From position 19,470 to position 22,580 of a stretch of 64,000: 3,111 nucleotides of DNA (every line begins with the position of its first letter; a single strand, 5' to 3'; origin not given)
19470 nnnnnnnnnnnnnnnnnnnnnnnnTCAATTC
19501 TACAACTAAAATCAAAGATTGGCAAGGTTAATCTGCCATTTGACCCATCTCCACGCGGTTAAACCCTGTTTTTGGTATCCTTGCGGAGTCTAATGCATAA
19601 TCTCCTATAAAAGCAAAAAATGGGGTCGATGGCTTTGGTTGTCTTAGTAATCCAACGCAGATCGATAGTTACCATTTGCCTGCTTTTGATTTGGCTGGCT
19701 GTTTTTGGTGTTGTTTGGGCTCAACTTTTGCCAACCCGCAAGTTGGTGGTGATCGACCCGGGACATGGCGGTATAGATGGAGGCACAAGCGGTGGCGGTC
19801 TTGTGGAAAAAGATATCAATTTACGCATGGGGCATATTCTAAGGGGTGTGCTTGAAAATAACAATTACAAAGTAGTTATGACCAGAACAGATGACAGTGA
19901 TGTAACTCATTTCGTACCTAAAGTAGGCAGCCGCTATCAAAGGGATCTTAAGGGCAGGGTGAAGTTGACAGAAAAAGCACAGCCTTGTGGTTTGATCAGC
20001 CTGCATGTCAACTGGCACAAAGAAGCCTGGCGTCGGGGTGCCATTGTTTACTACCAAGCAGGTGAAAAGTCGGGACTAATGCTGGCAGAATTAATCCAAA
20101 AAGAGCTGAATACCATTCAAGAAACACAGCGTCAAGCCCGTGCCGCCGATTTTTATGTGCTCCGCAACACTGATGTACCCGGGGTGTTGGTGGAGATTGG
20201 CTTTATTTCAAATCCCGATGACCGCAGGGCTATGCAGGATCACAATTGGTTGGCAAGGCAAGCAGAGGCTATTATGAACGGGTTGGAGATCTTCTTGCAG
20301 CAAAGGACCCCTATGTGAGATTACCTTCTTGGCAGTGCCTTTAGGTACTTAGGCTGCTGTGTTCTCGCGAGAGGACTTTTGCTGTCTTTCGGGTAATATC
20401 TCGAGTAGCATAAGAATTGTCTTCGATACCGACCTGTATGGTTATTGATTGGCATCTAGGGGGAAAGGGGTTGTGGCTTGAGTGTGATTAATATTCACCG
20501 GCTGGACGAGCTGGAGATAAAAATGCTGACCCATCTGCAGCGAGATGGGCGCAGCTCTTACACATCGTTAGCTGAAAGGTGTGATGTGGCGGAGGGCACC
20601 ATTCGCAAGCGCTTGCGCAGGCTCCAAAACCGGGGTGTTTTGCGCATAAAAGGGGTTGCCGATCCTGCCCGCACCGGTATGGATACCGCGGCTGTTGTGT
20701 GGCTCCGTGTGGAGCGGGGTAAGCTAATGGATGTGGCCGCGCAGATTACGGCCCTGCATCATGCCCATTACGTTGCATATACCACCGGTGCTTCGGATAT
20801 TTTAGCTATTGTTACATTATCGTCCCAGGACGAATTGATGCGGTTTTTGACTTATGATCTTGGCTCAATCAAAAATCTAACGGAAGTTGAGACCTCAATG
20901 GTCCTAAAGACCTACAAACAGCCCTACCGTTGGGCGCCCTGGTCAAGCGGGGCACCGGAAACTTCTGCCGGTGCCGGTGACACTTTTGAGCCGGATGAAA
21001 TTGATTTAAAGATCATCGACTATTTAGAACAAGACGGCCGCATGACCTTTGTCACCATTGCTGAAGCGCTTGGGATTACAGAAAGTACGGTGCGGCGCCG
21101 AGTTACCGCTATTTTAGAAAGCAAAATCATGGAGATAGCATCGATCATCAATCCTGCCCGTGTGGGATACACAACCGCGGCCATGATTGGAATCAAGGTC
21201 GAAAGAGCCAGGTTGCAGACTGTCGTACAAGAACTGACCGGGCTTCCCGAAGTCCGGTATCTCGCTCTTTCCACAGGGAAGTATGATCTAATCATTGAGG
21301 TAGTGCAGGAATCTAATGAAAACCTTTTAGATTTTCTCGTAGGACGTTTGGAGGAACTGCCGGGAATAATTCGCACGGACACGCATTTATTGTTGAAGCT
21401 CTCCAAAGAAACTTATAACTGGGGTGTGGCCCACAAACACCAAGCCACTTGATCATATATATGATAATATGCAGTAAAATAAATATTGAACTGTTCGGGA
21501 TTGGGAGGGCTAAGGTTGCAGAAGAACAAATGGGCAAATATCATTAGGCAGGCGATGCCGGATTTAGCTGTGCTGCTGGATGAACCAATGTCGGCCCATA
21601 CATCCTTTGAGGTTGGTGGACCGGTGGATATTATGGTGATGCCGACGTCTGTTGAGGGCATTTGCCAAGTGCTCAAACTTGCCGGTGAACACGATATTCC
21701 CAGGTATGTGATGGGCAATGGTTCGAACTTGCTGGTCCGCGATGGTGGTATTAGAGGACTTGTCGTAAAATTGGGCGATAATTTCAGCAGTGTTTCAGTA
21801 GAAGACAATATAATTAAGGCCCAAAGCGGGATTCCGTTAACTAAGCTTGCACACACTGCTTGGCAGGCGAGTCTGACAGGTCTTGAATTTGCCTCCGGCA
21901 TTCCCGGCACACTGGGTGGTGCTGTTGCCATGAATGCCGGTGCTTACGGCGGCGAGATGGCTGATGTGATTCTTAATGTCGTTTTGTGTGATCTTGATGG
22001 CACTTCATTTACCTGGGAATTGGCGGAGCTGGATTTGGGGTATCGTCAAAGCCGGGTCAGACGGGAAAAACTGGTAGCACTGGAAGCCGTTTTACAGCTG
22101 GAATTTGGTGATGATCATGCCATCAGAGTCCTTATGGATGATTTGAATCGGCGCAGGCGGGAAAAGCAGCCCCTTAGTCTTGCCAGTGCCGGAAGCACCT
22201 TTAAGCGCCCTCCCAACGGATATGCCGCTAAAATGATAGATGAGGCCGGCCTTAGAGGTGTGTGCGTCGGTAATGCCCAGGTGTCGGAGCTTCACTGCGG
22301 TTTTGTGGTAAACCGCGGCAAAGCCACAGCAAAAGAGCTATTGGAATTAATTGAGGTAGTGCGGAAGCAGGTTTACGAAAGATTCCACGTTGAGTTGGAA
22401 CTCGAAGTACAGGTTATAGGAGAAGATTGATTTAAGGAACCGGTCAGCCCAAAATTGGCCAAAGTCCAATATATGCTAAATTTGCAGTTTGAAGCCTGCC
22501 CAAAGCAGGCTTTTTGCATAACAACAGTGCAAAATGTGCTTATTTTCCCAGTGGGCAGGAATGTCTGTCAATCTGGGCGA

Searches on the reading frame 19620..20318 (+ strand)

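Call 52: search_protein_families(library=pfam, proteins=[window:19620-20318:+], max_evalue=0.00001)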
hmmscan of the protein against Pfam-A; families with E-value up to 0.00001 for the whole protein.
window:19620-20318:+ (232 aa): 1 family
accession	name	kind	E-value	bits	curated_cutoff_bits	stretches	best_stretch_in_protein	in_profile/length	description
PF01520.23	Amidase_3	-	6e-44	150.6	27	1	43-223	1-173/174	N-acetylmuramoyl-L-alanine amidase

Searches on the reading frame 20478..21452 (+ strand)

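Call 52: search_protein_families(library=pfam, proteins=[window:20478-21452:+], max_evalue=0.00001)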
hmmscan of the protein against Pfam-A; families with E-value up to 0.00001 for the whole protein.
window:20478-21452:+ (324 aa): 14 families
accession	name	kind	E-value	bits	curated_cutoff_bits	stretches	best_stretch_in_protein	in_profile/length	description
PF01037.27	AsnC_trans_reg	-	6e-26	90.6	25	2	237-307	1-72/73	Lrp/AsnC ligand binding domain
PF13404.12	HTH_AsnC-type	-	1.4e-25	89.3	27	2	173-209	2-38/42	AsnC-type helix-turn-helix domain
PF13412.12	HTH_24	-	3.8e-24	84.4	21.9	2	9-56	1-48/48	Winged helix-turn-helix DNA-binding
PF22482.2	AsnC_trans_reg_3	-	8.8e-21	74.3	24.4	2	235-317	5-94/95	PF0864 C-terminal dimeric alpha+beta barrel domain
PF08220.18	HTH_DeoR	-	1.1e-11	44.7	21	0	15-60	4-50/57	DeoR-like helix-turn-helix domain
PF12840.13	HTH_20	-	1.2e-09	38.4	27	0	177-217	7-47/51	Helix-turn-helix domain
PF08279.18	HTH_11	-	6e-09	36.1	25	0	177-225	3-51/55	HTH domain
PF09339.16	HTH_IclR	-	1e-08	35.3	22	0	177-210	6-40/52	IclR helix-turn-helix domain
PF13384.12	HTH_23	-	1.3e-07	31.7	24.6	0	178-209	9-38/50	Homeodomain-like domain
PF22451.2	NirdL-like_HTH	-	3.1e-07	30.3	27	0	28-56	19-47/47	Siroheme decarboxylase NirDL-like HTH domain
PF08281.18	Sigma70_r4_2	-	1.4e-06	28.2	25.7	0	193-210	31-48/54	Sigma-70, region 4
PF13542.12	HTH_Tnp_ISL3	-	2.5e-06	27.3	27.4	0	188-211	26-49/51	Helix-turn-helix domain of transposase family ISL3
PF13518.12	HTH_28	-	4.3e-06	27.1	25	0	15-54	4-41/52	Helix-turn-helix domain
PF08280.17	HTH_Mga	-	4.7e-06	26.9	23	0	176-211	7-42/59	M protein trans-acting positive regulator (MGA) HTH domain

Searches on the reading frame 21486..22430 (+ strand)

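Call 52: search_protein_families(library=pfam, proteins=[window:21486-22430:+], max_evalue=0.00001)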
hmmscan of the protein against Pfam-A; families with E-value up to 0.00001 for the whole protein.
window:21486-22430:+ (314 aa): 2 families
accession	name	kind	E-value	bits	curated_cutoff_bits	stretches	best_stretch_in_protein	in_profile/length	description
PF02873.21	MurB_C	-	2.3e-34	117.9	27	1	213-311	2-99/99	UDP-N-acetylenolpyruvoylglucosamine reductase, C-terminal domain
PF01565.28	FAD_binding_4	-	9.9e-24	84.1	26.4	1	48-173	2-134/139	FAD binding domain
